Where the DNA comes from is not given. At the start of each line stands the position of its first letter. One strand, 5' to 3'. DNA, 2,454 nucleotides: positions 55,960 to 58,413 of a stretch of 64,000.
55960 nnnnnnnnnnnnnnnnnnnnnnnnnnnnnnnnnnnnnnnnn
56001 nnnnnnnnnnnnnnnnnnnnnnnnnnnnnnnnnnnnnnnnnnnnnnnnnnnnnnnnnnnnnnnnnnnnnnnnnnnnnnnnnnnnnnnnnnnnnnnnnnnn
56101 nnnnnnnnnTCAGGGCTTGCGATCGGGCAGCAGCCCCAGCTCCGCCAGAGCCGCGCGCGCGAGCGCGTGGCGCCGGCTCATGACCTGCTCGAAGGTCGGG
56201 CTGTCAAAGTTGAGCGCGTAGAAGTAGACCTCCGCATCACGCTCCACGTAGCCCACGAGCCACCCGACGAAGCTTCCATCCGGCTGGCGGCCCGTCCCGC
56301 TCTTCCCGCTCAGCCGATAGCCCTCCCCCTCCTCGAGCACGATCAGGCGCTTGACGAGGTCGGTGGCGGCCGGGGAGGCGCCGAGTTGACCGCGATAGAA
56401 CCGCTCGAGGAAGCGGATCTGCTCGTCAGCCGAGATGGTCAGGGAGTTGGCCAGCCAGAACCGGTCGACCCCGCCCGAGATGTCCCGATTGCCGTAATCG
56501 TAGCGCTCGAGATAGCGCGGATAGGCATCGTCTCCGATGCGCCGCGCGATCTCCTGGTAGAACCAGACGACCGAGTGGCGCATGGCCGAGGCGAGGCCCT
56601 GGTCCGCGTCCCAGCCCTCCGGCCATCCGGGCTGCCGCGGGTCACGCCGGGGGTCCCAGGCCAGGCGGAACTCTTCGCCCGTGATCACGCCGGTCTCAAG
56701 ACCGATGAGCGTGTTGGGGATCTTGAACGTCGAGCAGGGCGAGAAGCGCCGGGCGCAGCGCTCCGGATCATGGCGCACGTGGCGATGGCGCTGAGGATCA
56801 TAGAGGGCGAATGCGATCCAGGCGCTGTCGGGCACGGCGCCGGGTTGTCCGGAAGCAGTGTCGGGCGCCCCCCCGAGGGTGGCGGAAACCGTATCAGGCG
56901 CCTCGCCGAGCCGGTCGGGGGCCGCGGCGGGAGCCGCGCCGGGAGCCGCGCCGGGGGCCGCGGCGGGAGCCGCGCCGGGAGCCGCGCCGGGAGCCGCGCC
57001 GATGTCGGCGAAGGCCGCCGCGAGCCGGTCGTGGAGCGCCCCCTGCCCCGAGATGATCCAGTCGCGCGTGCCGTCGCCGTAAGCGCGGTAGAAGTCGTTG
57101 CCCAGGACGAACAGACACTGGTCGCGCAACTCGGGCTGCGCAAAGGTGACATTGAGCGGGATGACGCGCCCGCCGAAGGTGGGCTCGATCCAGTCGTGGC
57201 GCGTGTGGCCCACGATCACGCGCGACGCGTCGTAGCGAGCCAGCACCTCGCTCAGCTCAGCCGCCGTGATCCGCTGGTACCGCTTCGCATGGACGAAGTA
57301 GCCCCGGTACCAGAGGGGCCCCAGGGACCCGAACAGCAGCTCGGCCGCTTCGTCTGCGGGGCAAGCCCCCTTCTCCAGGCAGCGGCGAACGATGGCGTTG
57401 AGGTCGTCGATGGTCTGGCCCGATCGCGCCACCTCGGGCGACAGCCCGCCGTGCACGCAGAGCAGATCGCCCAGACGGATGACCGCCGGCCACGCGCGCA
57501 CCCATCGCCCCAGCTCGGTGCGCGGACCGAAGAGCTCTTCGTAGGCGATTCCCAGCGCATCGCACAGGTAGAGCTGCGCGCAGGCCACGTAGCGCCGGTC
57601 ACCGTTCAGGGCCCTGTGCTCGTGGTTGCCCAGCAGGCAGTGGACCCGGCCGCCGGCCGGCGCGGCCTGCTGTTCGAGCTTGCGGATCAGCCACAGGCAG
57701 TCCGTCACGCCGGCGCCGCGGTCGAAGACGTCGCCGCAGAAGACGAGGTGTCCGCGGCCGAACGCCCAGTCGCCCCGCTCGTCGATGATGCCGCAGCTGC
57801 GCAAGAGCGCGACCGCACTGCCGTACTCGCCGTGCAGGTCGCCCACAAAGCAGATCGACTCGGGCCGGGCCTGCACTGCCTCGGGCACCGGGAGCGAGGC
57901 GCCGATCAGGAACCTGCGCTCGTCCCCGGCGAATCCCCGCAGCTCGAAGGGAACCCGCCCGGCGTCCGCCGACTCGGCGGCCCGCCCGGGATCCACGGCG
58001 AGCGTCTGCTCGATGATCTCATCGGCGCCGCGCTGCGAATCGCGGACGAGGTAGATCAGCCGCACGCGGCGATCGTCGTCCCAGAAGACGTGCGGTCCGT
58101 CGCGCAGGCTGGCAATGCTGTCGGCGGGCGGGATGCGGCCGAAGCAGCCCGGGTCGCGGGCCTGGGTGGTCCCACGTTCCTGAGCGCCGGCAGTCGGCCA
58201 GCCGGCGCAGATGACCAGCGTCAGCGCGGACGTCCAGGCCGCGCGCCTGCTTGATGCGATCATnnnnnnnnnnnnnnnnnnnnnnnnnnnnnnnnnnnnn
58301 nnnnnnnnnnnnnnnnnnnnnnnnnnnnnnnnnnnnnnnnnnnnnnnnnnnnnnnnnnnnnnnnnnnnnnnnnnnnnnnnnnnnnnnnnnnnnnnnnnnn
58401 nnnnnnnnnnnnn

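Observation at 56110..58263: Unusual domain fusion: calcineurin-like metallophosphoesterase joined to a class D beta-lactamase/BlaR-sensor-like domain by an (APGAA)n linker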

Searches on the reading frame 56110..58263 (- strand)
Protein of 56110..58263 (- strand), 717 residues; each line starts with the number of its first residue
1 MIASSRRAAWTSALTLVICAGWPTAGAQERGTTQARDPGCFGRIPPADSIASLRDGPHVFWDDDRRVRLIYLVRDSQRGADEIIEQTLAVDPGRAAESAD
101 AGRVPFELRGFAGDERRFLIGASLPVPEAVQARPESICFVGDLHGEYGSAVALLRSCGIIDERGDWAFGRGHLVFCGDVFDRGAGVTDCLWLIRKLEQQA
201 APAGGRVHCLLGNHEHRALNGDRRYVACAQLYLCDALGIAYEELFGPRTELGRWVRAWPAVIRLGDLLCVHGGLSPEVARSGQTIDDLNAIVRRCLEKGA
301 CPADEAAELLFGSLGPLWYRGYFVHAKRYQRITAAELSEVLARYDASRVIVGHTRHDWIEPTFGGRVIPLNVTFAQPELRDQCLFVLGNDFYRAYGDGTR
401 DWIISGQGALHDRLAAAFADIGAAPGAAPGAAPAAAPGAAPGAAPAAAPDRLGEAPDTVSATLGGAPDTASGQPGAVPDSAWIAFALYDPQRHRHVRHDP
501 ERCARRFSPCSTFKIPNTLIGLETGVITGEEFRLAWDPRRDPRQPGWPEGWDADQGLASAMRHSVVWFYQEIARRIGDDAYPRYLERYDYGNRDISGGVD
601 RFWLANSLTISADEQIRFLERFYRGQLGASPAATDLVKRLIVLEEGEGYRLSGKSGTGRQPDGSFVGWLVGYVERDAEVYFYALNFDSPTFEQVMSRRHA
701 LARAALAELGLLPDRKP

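Call 3: search_protein_families(library=pfam, proteins=[window:56110-58263:-], max_evalue=0.1)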
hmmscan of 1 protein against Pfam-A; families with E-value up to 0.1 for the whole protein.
window:56110-58263:- (717 aa): 2 families
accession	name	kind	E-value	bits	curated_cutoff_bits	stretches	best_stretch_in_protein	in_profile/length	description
PF00905.27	Transpeptidase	-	2.3e-29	103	22.1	1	502-692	34-283/299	Penicillin binding protein transpeptidase domain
PF00149.33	Metallophos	-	1.3e-13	52.3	21.5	1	137-354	3-188/191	Calcineurin-like phosphoesterase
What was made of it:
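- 56113..56826 (-): Class D (OXA-type) beta-lactamase domain, residues 480-717, with S511-T-F-K514, S564-V-V566, Y590-G-N592, W603, K654-S-G656 and R698. Pfam Transpeptidase (call 3).
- On BlaR1/MecR1 sensor-transducer: Pfam finds only Metallophos and Transpeptidase (call 3).
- On Bifunctional beta-lactamase fusions (LRA-13 type): The second domain is a metallophosphatase (call 3).
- Checked: Pfam finds Metallophos at residues 137-354 (52 bits, cut-off 21.5) and Transpeptidase at 502-692 (103 bits, cut-off 22.1) (call 3).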

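Call 4: search_protein_families(library=ncbifam, proteins=[window:56110-58263:-], max_evalue=0.1)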
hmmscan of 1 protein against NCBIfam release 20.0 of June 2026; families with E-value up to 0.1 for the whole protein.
window:56110-58263:- (717 aa): 71 families (the best 25 are shown)
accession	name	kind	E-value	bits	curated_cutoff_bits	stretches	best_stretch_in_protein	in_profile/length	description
NF040804.1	blaOXA-1089_like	exception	4.8e-62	209.9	580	1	484-715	62-289/289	OXA-1089 family carbapenem-hydrolyzing class D beta-lactamase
NF012161.0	bla_class_D_main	equivalog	2.7e-61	206.9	250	1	485-711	15-235/236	class D beta-lactamase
NF000326.1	blaR1_generic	equivalog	4.4e-54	183.8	400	1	484-688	363-562/585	BlaR1 family beta-lactam sensor/signal transducer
NF041812.1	class_D_Cupria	exception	6.5e-52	176.6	420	1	486-713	50-278/278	OXA-1206 family carbapenem-hydrolyzing class D beta-lactamase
NF040784.1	blaOXA-VL06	equivalog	1.1e-46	159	400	1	488-713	42-268/268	OXA-1090 family carbapenem-hydrolyzing class D beta-lactamase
NF000432.2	blaOXA-50_like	exception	8.3e-45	153.3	580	1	484-713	39-262/262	OXA-50 family oxacillin-hydrolyzing class D beta-lactamase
NF047495.1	blaOXA-50-var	exception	1.2e-43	149.4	600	1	484-713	39-262/262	OXA-50-var family class D beta-lactamase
NF000395.3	blaOXA-60_like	exception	1.8e-43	148.9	550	1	484-710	47-266/271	OXA-60 family carbapenem-hydrolyzing class D beta-lactamase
NF000387.2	blaOXA-48_like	exception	1.1e-42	146.4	580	1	489-706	48-258/265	OXA-48 family class D beta-lactamase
NF042983.1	blaOXA-837_like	exception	1.1e-42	146.3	575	1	484-715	69-293/301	OXA-837 family class D beta-lactamase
NF033104.0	blaOXA-46_like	exception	4.7e-42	144.1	600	1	493-713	54-264/266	OXA-46 family oxacillin-hydrolyzing class D beta-lactamase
NF012098.1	blaBPU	exception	8.3e-42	143.2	525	1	500-690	61-241/262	BPU family class D beta-lactamase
NF000267.2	blaOXA-2_like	exception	1.2e-41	142.8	590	1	497-714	58-265/275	OXA-2 family class D beta-lactamase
NF040803.1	blaOXA-1091_like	exception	3.5e-41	141.3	570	1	491-711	57-271/272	OXA-1091 family oxacillin-hydrolyzing class D beta-lactamase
NF000386.2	blaOXA-10_like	exception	4.1e-41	141.2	580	1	499-691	55-244/266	OXA-10 family class D beta-lactamase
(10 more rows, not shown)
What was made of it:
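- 56113..56826 (-): NCBIfam class D models at 207-210 bits (call 4).
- On Class D (OXA) beta-lactamase: The best subfamily model (OXA-1089-like) gives 209.9 against 580 (call 4).
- Closest known: Class D. Different: It has KSG rather than KTG, and Trp rather than Pro after S-V-V. It scores below the NCBIfam equivalog cut-off (call 4).
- The class_D_main model scores higher than blaR1_generic (206.9 against 183.8 bits, call 4). The C-terminal domain scores below NCBI's curated cut-off for class D lactamases (206.9 against 250 bits, call 4). The class D score is below the NCBIfam cut-off (call 4).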

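Call 5: search_solved_structures(query=window:56110-58263:-, max_evalue=0.01, show_alignments=2)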
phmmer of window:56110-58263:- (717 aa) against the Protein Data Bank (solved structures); distinct sequences matched with E-value up to 0.01: 145 (the best 60 are shown).
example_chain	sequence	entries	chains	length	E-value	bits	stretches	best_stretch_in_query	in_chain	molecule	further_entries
1v73_A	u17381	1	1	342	2.4e-55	191.2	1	137-403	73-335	psychrophilic phosphatase I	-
2zbm_A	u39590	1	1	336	6.5e-55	189.8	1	137-402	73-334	Protein-tyrosine-phosphatase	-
2z72_A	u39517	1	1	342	1.6e-54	188.5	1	137-403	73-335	Protein-tyrosine-phosphatase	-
6hoo_A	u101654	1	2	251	1.1e-43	152.7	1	487-713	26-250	Beta-lactamase,OXA-48loop18,Beta-lactamase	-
7pei_AAA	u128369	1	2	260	3.1e-43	151.2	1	487-711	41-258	Beta-lactamase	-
6hb8_A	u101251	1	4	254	9.5e-43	149.6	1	487-713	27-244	Beta-lactamase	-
3qnb_A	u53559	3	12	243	1e-42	149.5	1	496-694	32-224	Oxacillinase | Beta-lactamase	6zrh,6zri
5oft_A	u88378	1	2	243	1.2e-42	149.2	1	487-711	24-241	Beta-lactamase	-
6w5g_A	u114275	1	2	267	1.5e-42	148.9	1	484-688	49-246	BAT-2 beta-lactamase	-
5faq_A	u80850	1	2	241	2.2e-42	148.3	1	487-711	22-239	Beta-lactamase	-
4wmc_A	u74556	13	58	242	2.2e-42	148.3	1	487-711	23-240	Beta-lactamase | Beta-lactamase OXA-48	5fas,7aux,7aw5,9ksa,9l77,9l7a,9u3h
5fat_A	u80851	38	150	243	2.3e-42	148.3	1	487-711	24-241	Beta-lactamase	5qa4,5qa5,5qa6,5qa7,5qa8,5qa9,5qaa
6goa_A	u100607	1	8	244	2.3e-42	148.3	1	487-711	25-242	Beta-lactamase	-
5dts_A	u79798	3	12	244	2.3e-42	148.3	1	487-711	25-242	Beta-lactamase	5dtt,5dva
6uvk_A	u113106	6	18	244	2.3e-42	148.3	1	487-711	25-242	Beta-lactamase | Beta-lactamase OXA-48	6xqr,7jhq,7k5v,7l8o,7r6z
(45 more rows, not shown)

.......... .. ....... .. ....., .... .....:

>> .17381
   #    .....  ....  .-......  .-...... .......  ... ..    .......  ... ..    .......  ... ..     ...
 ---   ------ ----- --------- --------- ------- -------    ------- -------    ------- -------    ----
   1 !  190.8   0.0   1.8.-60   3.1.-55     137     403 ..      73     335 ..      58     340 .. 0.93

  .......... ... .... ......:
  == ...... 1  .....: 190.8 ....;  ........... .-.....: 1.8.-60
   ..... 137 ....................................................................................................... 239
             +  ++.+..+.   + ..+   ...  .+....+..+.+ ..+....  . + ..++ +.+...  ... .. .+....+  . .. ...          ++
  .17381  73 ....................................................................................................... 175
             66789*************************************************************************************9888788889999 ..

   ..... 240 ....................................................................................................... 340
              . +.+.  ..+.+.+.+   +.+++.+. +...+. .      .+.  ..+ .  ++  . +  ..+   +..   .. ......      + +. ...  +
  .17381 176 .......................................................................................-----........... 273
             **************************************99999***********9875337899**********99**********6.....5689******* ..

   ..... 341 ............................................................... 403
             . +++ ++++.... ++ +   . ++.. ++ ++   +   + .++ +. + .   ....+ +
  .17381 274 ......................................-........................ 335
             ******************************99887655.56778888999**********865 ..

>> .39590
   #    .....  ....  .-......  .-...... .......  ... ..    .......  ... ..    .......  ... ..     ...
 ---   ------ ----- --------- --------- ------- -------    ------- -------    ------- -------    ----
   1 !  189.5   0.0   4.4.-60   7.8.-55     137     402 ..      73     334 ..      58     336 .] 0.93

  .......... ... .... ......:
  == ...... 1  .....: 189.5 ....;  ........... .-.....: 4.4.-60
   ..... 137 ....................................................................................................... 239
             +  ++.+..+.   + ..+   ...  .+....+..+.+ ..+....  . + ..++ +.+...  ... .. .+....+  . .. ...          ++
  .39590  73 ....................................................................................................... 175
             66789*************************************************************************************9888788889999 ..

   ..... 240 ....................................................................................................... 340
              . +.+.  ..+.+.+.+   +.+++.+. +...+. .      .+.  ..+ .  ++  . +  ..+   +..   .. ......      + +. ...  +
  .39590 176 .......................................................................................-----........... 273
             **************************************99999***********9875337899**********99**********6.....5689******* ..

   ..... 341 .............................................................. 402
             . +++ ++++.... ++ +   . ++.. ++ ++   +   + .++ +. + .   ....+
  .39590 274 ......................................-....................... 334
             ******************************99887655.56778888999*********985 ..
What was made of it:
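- On PPP-family phosphatase, Shewanella-like (Shelph) clade: phmmer E 2.4e-55 (call 5).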

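Call 6: find_homologous_proteins(query=window:56110-58263:-, max_evalue=1e-10)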
Query window:56110-58263:- (717 aa): 157 proteins with E <= 1e-10 among 8000 candidates; the best 120 are listed.
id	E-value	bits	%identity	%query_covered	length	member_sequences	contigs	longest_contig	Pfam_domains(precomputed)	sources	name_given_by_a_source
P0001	0.0e+0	1041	65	99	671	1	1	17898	PF00149.34,PF00905.28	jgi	jgi:beta-lactamase class D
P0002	1.4e-278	944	62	56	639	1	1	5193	PF00149.34,PF00905.28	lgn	-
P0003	5.1e-67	245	40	49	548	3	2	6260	PF13606.13,PF13857.13,PF00149.34,PF12796.14,PF00023.37,PF13637.13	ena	-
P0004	1.3e-66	243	37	48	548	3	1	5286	PF13606.13,PF13857.13,PF00149.34,PF12796.14,PF00023.37,PF13637.13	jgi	-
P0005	5.6e-66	241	38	49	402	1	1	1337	PF00149.34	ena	-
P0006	9.9e-65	237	36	49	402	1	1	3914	PF00149.34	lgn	-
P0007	1.9e-64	236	35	49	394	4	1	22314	PF00149.34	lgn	-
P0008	8.9e-63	231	38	47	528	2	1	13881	PF13606.13,PF13857.13,PF00149.34,PF12796.14,PF00023.37,PF13637.13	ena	-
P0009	2.4e-62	229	34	56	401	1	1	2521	PF00149.34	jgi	-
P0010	3.4e-61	226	47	34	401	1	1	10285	PF00149.34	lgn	-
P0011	1.7e-60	223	40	49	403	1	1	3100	PF00149.34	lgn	-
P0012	9.7e-60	221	33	48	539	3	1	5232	PF13606.13,PF13857.13,PF00149.34,PF12796.14,PF00023.37,PF13637.13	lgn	-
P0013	2.3e-59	219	34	51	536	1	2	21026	PF13606.13,PF13857.13,PF00149.34,PF12796.14,PF00023.37,PF13637.13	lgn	-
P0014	5.4e-59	218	34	48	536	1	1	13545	PF13606.13,PF13857.13,PF00149.34,PF12796.14,PF00023.37,PF13637.13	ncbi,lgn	ncbi:MAG: ankyrin repeat domain-containing protein [Bacteroidota bacterium]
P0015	4.9e-58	215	34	48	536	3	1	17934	PF13606.13,PF13857.13,PF00149.34,PF12796.14,PF00023.37,PF13637.13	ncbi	-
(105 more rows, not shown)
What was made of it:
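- Closest known: Shewanella cold-active protein-tyrosine phosphatase. Different: Other bacterial relatives are fused to ankyrin repeats instead (call 6).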

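Call 9: find_encoding_contigs(protein=P0001, flank=10000)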
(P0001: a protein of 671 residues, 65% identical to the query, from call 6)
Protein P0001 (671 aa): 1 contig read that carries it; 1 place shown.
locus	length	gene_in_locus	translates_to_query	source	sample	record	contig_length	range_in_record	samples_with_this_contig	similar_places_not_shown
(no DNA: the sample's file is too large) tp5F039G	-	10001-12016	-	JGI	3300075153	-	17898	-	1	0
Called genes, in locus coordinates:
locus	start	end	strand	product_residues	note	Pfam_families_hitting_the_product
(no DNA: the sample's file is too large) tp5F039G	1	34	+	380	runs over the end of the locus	PF20539:DUF6754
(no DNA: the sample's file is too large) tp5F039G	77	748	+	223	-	-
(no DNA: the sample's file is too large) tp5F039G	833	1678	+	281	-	-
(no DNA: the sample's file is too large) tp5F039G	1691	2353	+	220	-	-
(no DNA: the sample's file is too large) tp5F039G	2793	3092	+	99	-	PF01797:Y1_Tnp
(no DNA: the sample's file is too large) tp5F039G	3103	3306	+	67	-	-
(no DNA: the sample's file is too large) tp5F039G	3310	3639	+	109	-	-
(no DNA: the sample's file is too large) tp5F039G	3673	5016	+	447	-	PF13360:PQQ_2, PF13570:Beta-prop_ACSF4, PF13860:FlgD_ig (faint)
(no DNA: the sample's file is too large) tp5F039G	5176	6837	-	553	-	PF13229:Beta_helix, PF13860:FlgD_ig (weak)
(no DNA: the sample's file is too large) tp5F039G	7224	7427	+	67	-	-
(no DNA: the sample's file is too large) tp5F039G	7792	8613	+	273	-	PF01812:5-FTHF_cyc-lig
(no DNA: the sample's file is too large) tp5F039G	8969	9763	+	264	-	-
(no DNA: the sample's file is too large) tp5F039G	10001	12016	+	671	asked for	PF00149:Metallophos, PF00905:Transpeptidase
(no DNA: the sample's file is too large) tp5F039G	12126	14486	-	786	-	PF00486:Trans_reg_C, PF07676:PD40 (weak), PF26550:Tricorn_2nd, PF07676:PD40, PF26549:Tricorn_N, PF07676:PD40 (weak), PF26550:Tricorn_2nd, PF26549:Tricorn_N, +6 more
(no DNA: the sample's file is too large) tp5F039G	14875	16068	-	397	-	?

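Call 10: find_encoding_contigs(protein=P0002, flank=10000)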
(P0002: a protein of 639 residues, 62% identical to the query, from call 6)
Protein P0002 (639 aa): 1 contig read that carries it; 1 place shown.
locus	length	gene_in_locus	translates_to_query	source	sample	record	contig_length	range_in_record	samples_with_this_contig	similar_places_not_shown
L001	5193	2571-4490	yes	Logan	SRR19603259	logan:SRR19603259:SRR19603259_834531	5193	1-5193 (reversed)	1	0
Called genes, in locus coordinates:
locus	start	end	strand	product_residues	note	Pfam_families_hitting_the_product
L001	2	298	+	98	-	?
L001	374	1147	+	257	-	PF01812:5-FTHF_cyc-lig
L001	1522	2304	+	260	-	-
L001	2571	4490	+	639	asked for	PF00149:Metallophos, PF00905:Transpeptidase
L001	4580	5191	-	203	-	?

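Call 12: find_related_loci(query=A1, collection=genome_contigs, flank=10000)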
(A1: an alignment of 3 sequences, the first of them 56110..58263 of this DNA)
Query A1 (717 aa) in genome_contigs; peptide patterns used: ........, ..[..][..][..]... (x = any residue, [..] = any of these).
109 stretches matched a pattern; 2 encode a relative of the query (tblastn E <= 1e-3); 2 distinct loci.
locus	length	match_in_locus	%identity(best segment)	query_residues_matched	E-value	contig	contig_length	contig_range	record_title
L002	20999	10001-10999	37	53-398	8e-62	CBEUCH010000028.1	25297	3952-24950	MAG TPA_asm: uncultured bacterium isolate SRR19160658_binner12_Refined_30 genome assembly, contig: ERZ26800495.125, whol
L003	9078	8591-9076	38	47-221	3e-27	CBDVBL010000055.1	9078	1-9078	MAG TPA_asm: uncultured bacterium isolate SRR22302355_binner13_Refined_64 genome assembly, contig: ERZ25746546.1965, who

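Call 17: search_protein_representatives(protein=window:56110-58263:-)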
Query: 717 residues. Proteins with E-value up to 0.001 (for the whole library): 8702; up to 1e-10: 5340; up to 1e-30: 1491. The best 150 are listed.
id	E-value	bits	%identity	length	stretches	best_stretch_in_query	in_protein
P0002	4.4e-279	944.2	68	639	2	14-418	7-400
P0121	4.8e-180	616.8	82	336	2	464-716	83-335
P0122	9.1e-127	440.6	69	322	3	118-329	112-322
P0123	7.2e-101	355.0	59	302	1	16-302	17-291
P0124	1.9e-75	271.0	52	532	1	417-715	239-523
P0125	4.5e-73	263.1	40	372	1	53-403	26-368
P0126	5.1e-73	262.9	39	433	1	51-402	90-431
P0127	1.3e-72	261.6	42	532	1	43-400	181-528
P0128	1.4e-69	251.5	52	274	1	470-713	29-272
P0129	5.2e-69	249.7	38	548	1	53-407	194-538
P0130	8.7e-69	248.9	51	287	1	486-715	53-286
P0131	1.9e-68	247.8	40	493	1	107-397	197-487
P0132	3.5e-67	243.6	48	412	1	454-713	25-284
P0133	1.2e-65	238.5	37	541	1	56-400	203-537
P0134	2.6e-65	237.4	52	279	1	485-714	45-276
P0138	2.1e-64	234.4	50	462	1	484-714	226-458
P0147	2.1e-63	231.1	49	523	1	484-713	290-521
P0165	3.3e-61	223.9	45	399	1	483-713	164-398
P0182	3.9e-59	217.0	49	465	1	495-715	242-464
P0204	2.7e-57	210.9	49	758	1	501-714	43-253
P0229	1.4e-55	205.2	47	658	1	493-715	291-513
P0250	9.9e-55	202.4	45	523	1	477-713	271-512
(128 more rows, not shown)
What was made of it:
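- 57859..58116 (-): N-terminal beta-subdomain of the Shelph-type phosphatase fold, residues about 50-135. Stand-alone homologues align from residue about 50 (call 17).
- The fusion is confined to one cluster among 1.84 billion representatives (call 17).
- Tried and rejected: The exhaustive representative search found one fused cluster plus fragments (call 17).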
